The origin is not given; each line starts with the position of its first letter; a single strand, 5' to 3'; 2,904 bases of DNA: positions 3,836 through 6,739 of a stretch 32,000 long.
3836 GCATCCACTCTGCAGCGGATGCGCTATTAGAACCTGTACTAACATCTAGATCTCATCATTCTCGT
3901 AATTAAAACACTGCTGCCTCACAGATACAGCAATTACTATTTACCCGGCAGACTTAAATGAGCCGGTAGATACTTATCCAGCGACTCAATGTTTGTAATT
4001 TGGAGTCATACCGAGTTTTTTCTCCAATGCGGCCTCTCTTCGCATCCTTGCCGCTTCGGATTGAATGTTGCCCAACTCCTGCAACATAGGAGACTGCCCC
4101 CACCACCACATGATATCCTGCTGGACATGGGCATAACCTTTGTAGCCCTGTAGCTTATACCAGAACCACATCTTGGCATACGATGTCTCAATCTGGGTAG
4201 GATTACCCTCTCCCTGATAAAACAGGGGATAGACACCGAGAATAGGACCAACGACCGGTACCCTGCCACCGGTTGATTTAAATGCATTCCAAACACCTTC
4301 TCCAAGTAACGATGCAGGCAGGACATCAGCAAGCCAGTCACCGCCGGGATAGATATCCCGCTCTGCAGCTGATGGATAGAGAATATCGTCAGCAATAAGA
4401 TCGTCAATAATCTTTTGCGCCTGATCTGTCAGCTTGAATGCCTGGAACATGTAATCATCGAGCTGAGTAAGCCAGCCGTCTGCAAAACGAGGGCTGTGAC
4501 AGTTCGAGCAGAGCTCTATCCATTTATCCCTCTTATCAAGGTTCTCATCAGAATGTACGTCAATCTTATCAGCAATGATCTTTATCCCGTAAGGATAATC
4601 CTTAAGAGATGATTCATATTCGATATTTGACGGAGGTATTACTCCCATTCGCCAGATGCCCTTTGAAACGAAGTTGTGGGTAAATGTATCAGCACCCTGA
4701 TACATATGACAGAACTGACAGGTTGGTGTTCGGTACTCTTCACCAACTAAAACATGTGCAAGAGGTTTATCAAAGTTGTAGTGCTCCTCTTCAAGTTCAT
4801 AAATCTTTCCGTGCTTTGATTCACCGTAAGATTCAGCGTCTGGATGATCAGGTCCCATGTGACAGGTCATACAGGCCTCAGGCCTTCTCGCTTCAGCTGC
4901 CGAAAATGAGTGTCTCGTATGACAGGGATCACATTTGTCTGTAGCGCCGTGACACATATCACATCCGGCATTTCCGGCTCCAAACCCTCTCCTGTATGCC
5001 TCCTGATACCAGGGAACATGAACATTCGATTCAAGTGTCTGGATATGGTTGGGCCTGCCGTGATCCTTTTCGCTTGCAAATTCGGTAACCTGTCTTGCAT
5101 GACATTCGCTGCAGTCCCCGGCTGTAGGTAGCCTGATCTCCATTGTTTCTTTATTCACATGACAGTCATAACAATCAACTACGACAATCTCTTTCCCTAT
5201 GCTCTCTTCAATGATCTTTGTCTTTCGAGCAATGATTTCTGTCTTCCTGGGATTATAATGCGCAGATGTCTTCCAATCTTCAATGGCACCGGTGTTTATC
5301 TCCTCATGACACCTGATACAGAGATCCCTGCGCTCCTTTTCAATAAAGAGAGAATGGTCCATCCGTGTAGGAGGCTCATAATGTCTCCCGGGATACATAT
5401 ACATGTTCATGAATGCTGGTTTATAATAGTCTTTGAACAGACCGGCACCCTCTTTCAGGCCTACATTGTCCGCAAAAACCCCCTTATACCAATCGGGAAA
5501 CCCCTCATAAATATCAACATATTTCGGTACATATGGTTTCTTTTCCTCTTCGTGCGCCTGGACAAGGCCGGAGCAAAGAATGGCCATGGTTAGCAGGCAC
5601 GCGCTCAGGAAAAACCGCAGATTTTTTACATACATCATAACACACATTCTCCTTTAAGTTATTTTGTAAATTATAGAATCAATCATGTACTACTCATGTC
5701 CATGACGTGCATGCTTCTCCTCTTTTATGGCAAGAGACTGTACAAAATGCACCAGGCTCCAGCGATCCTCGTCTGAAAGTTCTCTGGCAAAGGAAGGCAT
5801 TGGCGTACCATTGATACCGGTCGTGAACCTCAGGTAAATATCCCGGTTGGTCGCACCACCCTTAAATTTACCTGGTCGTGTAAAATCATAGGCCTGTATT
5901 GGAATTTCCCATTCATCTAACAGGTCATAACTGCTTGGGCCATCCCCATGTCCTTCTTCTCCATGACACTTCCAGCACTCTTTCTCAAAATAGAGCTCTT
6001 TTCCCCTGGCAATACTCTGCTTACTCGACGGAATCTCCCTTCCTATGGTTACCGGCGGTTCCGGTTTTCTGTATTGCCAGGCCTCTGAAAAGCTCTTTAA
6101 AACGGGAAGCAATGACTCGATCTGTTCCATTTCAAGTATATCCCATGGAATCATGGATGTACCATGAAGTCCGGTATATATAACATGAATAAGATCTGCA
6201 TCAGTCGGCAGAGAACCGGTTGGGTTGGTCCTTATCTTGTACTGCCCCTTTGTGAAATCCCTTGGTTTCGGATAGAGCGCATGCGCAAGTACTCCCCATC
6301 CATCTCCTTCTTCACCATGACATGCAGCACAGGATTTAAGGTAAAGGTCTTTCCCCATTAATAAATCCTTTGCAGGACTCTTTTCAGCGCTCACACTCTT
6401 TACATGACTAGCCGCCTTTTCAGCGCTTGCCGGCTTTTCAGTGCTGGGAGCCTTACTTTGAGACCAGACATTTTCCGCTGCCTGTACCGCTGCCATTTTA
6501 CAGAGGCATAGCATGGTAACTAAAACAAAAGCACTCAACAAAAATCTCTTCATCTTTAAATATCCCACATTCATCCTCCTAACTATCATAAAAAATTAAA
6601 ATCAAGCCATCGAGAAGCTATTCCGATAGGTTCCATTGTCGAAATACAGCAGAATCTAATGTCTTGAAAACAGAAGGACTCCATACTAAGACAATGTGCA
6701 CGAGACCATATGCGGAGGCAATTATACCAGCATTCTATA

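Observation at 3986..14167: Ten-kb neighbourhood combining nitrite import, nitrite reduction, sensing and a possible NO-binding cytochrome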

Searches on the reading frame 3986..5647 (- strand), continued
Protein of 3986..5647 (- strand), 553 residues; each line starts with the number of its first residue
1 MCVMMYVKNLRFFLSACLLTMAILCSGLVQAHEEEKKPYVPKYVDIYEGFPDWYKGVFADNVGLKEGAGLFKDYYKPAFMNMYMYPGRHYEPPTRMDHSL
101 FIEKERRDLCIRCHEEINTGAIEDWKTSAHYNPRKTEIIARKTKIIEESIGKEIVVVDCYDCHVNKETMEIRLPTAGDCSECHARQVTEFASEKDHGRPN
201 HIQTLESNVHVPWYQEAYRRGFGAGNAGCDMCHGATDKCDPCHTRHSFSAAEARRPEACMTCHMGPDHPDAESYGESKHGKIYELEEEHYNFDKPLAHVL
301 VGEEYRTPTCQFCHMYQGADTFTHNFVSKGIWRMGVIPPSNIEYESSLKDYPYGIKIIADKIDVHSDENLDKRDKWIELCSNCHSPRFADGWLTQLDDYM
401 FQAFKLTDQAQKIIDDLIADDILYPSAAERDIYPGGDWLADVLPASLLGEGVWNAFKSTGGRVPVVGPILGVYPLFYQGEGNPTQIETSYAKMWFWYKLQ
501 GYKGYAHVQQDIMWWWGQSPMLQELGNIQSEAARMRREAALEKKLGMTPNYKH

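Call 92: find_encoding_contigs(protein=P0011, flank=10000, max_places=1)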
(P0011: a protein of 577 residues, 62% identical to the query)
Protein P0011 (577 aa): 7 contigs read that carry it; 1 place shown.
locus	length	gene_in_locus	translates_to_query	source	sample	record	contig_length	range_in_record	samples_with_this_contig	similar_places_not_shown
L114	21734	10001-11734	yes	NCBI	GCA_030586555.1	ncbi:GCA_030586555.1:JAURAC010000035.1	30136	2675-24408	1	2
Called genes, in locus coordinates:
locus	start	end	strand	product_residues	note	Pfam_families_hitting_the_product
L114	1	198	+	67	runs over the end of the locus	-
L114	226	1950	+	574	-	PF14691:Fer4_20, PF07992:Pyr_redox_2, PF13450:NAD_binding_8, PF13738:Pyr_redox_3, PF13237:Fer4_10, PF14697:Fer4_21, PF12838:Fer4_7, PF13187:Fer4_9, +9 more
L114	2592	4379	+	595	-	PF14691:Fer4_20, PF01593:Amino_oxidase (weak), PF07992:Pyr_redox_2, PF13450:NAD_binding_8, PF13738:Pyr_redox_3, PF00037:Fer4 (weak), PF13237:Fer4_10, PF12838:Fer4_7, +7 more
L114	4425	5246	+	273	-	-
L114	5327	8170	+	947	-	PF22113:Mtrc-MtrF_II-IV_dom (faint), PF13435:Cytochrome_C554 (faint), PF14537:Cytochrom_c3_2 (faint), PF13442:Cytochrome_CBB3 (faint), PF14522:Cytochrome_C7 (faint), PF00034:Cytochrom_C (weak), PF02433:FixO (faint)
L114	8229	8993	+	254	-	PF14686:fn3_3 (weak), PF13620:CarboxypepD_reg (weak), PF13715:CarbopepD_reg_2 (weak)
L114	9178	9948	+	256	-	PF00034:Cytochrom_C (weak), PF13442:Cytochrome_CBB3, PF00034:Cytochrom_C, PF13442:Cytochrome_CBB3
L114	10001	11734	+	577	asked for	PF13447:Multi-haem_cyto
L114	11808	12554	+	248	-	PF14686:fn3_3, PF13620:CarboxypepD_reg, PF13715:CarbopepD_reg_2 (weak)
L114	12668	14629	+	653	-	PF01654:Cyt_bd_oxida_I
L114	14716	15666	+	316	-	PF00034:Cytochrom_C (faint), PF13442:Cytochrome_CBB3 (faint)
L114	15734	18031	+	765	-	PF13442:Cytochrome_CBB3, PF00034:Cytochrom_C, PF13442:Cytochrome_CBB3, PF09459:EB_dh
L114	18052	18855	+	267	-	PF14686:fn3_3, PF13620:CarboxypepD_reg, PF13715:CarbopepD_reg_2, PF22904:NOMO1-like_2nd (weak)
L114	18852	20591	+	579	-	PF01654:Cyt_bd_oxida_I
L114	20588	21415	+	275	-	PF00034:Cytochrom_C (weak), PF13442:Cytochrome_CBB3 (faint), PF00034:Cytochrom_C (weak)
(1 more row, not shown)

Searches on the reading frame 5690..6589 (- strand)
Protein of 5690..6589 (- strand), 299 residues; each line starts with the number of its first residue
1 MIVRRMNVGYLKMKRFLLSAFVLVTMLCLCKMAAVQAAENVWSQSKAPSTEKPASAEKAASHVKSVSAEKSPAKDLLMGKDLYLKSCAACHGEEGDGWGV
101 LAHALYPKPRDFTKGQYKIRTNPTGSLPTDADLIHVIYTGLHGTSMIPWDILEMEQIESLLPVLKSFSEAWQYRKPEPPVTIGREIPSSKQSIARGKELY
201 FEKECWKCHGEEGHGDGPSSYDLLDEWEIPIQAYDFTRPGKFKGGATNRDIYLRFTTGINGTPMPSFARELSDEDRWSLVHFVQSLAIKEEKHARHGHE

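Call 4: search_protein_families(library=pfam, proteins=[window:5690-6589:-], max_evalue=0.01)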
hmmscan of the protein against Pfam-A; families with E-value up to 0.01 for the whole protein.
window:5690-6589:- (299 aa): 4 families
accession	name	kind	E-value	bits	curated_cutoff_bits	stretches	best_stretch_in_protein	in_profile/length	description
PF00034.26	Cytochrom_C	-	2.3e-20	74.1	21.3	2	193-286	1-89/90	Cytochrome c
PF13442.11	Cytochrome_CBB3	-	2.6e-16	60.1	27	2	192-283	2-68/68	Cytochrome C oxidase, cbb3-type, subunit III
PF11845.13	Tll0287-like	-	0.0059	17.5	24.1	0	174-212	86-111/144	Tll0287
PF14495.11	Cytochrom_C550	-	0.0066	16.6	27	0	183-210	16-42/136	Cytochrome c-550 domain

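Call 5: search_protein_families(library=ncbifam, proteins=[window:5690-6589:-], max_evalue=0.01)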
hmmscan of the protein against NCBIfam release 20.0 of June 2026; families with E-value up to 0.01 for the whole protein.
window:5690-6589:- (299 aa): 12 families
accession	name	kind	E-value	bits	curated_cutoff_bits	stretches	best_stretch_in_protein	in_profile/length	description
NF011054.0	PRK14486.1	equivalog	1.1e-17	64.5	447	2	190-287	212-291/294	putative bifunctional cbb3-type cytochrome c oxidase subunit II/cytochrome c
TIGR00782.1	ccoP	equivalog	8.9e-13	48.2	179.95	2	184-288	194-283/285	cytochrome-c oxidase, cbb3-type subunit III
NF050122.1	bc1_QcrC_actin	exception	3.7e-11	42.8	200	2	64-98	29-63/253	cytochrome bc1 complex diheme cytochrome c subunit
NF033864.1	cytochrome579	equivalog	1.6e-09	37.7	280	2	79-121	52-97/179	cytochrome 579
TIGR04494.1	c550_PedF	equivalog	3.5e-05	23.7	122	0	71-99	46-74/133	cytochrome c-550 PedF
TIGR03872.1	cytochrome_MoxG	equivalog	4.2e-05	23.7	147.8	0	75-97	43-65/133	cytochrome c(L), periplasmic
NF045773.1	cytochro_C550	exception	5.1e-05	23.2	125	0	71-97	44-70/118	cytochrome c550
NF045774.1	cytochro_C551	exception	0.00034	20.6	118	0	69-97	32-60/110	cytochrome c551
TIGR03045.1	PS_II_C550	equivalog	0.0006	19.5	177.75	0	15-92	3-67/159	photosystem II cytochrome c-550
NF040606.1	CytoC_perox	subfamily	0.00072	18.9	150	0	189-211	294-315/524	di-heme-cytochrome C peroxidase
NF045930.1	Cytc6PetJCyano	equivalog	0.00075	19.4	135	0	65-92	17-44/110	cytochrome c6 PetJ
NF043011.1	CytC7_Geobact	equivalog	0.002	18.6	120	0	20-97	6-80/89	cytochrome c7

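Call 12: search_solved_structures(query=window:5690-6589:-, max_evalue=0.00001)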
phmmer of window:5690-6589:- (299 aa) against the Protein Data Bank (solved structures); distinct sequences matched with E-value up to 0.00001: 4.
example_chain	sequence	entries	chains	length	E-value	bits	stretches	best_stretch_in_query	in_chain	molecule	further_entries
6h5l_B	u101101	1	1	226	4.5e-82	279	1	78-290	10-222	Conserved hypothetical cytochrome protein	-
9vr0_A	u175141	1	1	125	8.6e-09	38.4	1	175-287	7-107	Cytochrome c552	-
7o9u_A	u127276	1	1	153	9.6e-09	38.3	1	175-289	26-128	Cytochrome c552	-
3mk7_C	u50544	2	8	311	5.2e-06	29.3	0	71-102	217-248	Cytochrome c oxidase, cbb3-type, subunit P | Cbb3-type cytochrome c oxidase subunit CcoP1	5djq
